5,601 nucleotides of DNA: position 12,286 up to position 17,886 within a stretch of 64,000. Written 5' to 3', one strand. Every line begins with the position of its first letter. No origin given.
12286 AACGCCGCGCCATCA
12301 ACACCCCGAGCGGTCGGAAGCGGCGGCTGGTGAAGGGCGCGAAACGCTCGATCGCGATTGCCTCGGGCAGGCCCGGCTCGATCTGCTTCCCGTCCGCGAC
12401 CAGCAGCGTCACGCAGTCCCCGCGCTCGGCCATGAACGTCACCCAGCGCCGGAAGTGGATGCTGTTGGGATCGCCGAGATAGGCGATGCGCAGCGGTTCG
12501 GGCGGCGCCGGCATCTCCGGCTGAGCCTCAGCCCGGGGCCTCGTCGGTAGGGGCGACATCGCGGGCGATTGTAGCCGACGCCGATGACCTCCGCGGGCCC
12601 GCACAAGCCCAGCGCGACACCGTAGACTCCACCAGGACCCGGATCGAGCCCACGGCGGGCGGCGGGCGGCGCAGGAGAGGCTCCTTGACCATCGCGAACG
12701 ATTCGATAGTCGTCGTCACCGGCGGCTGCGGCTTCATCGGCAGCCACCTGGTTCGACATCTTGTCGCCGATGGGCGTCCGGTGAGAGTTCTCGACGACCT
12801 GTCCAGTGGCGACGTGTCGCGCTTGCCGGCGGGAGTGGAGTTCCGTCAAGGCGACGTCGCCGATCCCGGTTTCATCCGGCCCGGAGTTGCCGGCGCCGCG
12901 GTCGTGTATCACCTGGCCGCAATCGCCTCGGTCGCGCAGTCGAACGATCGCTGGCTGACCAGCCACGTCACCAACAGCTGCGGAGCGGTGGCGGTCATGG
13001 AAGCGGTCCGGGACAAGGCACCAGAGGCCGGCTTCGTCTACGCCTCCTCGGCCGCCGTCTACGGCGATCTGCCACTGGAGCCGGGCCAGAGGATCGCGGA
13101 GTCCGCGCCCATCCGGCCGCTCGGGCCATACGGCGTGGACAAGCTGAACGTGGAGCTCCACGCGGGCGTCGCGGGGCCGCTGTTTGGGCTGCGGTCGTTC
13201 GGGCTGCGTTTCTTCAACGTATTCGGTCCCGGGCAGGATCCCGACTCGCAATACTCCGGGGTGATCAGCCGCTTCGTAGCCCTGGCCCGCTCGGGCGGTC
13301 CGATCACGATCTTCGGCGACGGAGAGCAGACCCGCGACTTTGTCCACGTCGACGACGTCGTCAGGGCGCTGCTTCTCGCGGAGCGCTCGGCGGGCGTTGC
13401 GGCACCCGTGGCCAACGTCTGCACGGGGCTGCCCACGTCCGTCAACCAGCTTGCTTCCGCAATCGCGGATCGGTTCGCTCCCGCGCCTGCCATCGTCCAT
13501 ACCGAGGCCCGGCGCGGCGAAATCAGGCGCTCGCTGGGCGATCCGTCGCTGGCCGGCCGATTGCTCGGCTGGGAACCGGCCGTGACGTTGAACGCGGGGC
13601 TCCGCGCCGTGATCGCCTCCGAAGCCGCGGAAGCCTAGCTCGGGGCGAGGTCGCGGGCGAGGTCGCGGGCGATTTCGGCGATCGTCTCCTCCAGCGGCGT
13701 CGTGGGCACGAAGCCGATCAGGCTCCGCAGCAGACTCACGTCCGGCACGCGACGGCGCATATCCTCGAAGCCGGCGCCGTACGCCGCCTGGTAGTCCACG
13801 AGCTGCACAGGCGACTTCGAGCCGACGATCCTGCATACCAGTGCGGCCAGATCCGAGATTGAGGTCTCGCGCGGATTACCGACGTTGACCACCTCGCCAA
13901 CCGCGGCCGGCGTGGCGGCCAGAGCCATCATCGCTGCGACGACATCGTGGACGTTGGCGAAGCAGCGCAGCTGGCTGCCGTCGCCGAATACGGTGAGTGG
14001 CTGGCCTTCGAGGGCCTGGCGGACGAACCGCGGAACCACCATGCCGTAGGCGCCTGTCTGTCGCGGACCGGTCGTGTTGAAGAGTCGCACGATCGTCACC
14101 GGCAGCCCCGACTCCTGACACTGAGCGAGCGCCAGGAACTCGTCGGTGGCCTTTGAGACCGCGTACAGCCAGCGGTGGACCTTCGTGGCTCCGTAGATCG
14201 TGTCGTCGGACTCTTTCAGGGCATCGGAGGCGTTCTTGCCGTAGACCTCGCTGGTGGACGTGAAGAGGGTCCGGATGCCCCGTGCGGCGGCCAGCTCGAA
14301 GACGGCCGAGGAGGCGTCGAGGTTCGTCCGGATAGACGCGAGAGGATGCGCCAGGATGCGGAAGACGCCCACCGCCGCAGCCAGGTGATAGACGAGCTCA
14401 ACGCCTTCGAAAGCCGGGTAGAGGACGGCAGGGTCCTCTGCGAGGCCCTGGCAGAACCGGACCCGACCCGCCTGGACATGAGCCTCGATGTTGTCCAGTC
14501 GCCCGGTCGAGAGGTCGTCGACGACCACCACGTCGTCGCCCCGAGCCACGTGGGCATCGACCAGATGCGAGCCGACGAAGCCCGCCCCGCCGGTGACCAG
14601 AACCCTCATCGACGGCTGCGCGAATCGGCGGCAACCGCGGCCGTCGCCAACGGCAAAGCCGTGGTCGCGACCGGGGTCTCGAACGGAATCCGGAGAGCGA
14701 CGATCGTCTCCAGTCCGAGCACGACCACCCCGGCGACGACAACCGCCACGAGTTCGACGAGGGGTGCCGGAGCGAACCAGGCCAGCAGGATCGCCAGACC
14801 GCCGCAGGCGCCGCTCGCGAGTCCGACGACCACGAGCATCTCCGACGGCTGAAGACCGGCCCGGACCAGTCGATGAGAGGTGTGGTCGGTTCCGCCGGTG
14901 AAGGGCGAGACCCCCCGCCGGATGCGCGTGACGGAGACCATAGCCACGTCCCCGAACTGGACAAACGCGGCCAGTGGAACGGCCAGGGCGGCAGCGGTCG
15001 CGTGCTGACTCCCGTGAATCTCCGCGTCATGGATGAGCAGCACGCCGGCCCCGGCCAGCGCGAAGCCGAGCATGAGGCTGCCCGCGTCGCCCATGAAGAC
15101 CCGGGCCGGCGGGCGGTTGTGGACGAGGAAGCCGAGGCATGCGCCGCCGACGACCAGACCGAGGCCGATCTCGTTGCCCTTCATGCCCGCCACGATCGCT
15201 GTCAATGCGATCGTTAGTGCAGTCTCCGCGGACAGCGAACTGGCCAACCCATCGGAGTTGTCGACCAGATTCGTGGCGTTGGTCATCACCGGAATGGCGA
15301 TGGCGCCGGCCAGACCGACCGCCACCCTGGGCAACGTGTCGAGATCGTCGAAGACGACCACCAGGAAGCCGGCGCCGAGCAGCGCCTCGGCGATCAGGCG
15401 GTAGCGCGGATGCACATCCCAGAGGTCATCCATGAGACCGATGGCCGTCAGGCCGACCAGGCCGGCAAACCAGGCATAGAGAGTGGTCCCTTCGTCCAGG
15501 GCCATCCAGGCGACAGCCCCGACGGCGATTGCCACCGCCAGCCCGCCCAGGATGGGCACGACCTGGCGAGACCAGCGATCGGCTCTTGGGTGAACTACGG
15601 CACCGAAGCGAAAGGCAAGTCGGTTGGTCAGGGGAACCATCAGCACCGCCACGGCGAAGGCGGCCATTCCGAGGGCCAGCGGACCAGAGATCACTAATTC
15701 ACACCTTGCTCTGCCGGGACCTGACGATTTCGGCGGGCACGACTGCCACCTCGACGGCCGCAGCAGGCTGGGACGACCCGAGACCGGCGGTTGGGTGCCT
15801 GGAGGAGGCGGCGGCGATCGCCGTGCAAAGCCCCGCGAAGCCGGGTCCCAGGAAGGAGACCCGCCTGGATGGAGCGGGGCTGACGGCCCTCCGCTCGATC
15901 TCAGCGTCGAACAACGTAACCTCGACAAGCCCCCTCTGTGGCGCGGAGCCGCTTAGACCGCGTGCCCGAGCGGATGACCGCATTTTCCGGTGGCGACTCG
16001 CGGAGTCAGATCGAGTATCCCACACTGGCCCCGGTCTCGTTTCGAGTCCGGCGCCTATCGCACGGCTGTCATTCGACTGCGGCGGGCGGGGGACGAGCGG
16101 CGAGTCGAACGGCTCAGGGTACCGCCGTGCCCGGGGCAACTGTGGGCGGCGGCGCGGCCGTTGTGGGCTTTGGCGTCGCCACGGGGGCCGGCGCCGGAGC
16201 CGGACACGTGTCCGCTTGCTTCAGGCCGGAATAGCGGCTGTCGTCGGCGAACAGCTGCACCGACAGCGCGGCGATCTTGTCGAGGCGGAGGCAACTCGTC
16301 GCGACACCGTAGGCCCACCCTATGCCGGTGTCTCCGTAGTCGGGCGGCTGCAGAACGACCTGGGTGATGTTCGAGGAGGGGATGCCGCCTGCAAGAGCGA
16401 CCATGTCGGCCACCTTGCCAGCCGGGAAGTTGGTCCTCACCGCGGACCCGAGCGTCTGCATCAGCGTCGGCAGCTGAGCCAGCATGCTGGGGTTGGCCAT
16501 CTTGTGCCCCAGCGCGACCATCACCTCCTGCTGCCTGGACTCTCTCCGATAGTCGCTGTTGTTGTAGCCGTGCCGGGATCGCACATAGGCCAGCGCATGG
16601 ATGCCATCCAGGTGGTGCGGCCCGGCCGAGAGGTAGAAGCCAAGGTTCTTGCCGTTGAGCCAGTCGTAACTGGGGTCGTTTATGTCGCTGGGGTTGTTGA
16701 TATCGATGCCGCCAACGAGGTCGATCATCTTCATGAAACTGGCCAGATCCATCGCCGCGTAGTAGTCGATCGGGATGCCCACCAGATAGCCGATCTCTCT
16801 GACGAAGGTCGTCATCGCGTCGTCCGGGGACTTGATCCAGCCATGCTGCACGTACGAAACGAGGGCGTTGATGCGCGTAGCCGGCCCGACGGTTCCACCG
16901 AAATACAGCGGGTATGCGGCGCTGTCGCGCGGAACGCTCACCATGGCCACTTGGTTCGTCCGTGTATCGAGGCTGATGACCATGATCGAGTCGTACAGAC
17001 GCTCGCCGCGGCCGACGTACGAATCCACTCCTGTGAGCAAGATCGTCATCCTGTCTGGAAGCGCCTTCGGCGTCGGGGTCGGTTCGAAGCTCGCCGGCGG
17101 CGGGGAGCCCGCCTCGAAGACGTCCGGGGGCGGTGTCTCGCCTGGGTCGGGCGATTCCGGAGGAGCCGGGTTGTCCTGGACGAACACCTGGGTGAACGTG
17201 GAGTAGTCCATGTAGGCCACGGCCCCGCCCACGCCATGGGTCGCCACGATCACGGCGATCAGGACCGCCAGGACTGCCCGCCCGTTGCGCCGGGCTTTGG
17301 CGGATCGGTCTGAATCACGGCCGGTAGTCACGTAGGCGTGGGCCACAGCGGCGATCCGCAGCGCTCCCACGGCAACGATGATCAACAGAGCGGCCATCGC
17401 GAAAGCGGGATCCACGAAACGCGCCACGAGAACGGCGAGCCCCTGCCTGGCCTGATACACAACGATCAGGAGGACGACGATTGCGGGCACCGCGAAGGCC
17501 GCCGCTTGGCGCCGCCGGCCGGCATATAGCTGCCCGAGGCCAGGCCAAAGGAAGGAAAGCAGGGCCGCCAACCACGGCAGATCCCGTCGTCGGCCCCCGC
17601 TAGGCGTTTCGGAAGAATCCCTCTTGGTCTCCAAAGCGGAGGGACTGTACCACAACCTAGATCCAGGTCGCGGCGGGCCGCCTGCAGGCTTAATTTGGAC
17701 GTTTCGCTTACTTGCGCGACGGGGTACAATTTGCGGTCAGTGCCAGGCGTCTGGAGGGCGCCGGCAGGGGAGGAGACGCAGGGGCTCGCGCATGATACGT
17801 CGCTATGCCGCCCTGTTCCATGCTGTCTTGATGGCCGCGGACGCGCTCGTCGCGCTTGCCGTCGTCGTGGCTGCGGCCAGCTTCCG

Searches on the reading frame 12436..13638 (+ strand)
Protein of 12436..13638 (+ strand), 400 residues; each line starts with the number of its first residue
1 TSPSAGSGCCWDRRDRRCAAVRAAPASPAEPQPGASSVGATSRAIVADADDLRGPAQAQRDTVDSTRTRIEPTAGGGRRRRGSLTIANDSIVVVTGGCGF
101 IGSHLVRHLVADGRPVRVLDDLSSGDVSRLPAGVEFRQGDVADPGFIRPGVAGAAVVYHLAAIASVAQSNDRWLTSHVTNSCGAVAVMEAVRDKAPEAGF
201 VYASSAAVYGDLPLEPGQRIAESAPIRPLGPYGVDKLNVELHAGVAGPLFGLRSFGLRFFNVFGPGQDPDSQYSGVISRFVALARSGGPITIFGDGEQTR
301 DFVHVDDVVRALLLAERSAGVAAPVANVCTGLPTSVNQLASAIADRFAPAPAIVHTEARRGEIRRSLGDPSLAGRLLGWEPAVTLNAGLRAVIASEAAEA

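Call 50: search_protein_families(library=pfam, proteins=[window:12436-13638:+], max_evalue=0.001)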
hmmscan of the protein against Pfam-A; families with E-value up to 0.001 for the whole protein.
window:12436-13638:+ (400 aa): 7 families
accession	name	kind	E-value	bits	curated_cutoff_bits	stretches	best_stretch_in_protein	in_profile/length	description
PF01370.27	Epimerase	-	4.5e-50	170.8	20.9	1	92-319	1-230/240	NAD dependent epimerase/dehydratase family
PF16363.11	GDP_Man_Dehyd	-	1.1e-38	134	27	1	94-390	2-330/332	GDP-mannose 4,6 dehydratase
PF01073.25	3Beta_HSD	-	4.8e-17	62.3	22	1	93-317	1-230/280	3-beta hydroxysteroid dehydrogenase/isomerase family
PF13460.12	NAD_binding_10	-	1.7e-06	28.5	27.2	1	96-217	1-110/184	NAD(P)H-binding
PF04321.23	RmlD_sub_bind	-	7.3e-06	25.7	27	1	92-241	3-134/287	RmlD substrate binding domain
PF02719.21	Polysacc_synt_2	-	2e-05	24.4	20.2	0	92-195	1-119/293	Polysaccharide biosynthesis protein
PF05368.20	NmrA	-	2.6e-05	24.4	27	1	89-162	2-78/298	NmrA-like family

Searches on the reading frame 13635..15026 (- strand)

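Call 72: search_protein_families(library=pfam, proteins=[window:13635-15026:-], max_evalue=0.1)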
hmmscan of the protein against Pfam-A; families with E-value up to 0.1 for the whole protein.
window:13635-15026:- (463 aa): 8 families
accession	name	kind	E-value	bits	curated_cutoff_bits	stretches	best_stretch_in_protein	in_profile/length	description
PF01370.27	Epimerase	-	6.1e-49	167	20.9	1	142-383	1-240/240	NAD dependent epimerase/dehydratase family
PF16363.11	GDP_Man_Dehyd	-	2.1e-41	142.9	27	1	143-451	1-331/332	GDP-mannose 4,6 dehydratase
PF01073.25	3Beta_HSD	-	1.6e-13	50.8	22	1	143-361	1-220/280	3-beta hydroxysteroid dehydrogenase/isomerase family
PF02719.21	Polysacc_synt_2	-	1.6e-12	47.7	20.2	1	142-405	1-251/293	Polysaccharide biosynthesis protein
PF07993.18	NAD_binding_4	-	7.3e-11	42.1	20.1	1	206-328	86-217/258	Male sterility protein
PF04321.23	RmlD_sub_bind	-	3.2e-10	40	27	1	140-405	1-235/287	RmlD substrate binding domain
PF13460.12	NAD_binding_10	-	8.8e-07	29.4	27.2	1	146-327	1-154/184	NAD(P)H-binding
PF05368.20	NmrA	-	0.0027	17.8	27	1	140-217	3-78/298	NmrA-like family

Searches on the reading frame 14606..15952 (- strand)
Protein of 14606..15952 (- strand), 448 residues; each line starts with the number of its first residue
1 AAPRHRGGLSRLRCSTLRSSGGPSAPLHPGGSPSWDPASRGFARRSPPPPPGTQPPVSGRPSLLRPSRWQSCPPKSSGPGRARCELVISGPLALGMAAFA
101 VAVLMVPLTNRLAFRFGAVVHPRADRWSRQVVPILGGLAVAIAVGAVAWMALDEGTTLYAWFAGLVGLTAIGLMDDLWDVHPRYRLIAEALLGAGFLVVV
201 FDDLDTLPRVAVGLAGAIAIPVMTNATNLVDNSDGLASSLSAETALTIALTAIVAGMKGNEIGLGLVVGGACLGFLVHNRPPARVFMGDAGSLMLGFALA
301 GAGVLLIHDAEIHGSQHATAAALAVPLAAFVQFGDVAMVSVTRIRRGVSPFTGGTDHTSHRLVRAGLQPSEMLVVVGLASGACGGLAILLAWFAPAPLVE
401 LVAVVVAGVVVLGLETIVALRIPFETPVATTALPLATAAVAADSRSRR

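Call 72: search_protein_families(library=pfam, proteins=[window:14606-15952:-], max_evalue=0.1)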
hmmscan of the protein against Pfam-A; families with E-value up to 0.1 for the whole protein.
window:14606-15952:- (448 aa): 1 family
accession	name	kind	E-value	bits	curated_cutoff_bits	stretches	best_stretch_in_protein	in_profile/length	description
PF00953.26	Glycos_transf_4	-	4.5e-26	92.2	27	1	160-305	3-158/160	Glycosyl transferase family 4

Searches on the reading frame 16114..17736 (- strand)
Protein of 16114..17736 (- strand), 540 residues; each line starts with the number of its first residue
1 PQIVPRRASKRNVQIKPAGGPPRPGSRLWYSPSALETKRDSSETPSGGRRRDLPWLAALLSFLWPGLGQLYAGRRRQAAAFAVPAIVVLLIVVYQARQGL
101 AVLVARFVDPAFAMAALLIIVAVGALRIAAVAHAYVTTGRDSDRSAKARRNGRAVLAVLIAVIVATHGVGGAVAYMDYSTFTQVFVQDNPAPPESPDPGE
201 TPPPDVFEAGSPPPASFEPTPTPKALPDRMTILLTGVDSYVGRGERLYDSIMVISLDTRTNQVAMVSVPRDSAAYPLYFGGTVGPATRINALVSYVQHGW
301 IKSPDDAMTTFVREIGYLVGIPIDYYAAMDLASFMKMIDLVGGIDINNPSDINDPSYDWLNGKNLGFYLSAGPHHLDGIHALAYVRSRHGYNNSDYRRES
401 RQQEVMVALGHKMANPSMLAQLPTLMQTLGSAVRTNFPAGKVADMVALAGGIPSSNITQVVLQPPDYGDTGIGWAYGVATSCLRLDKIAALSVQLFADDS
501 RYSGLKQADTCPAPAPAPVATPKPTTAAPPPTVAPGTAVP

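Call 49: search_protein_families(library=pfam, proteins=[window:16114-17736:-], max_evalue=0.001)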
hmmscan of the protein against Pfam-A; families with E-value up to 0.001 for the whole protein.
window:16114-17736:- (540 aa): 1 family
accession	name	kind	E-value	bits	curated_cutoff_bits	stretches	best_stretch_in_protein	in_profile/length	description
PF03816.19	LytR_cpsA_psr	-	8.7e-33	114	24.6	1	249-414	3-149/150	LytR_cpsA_psr family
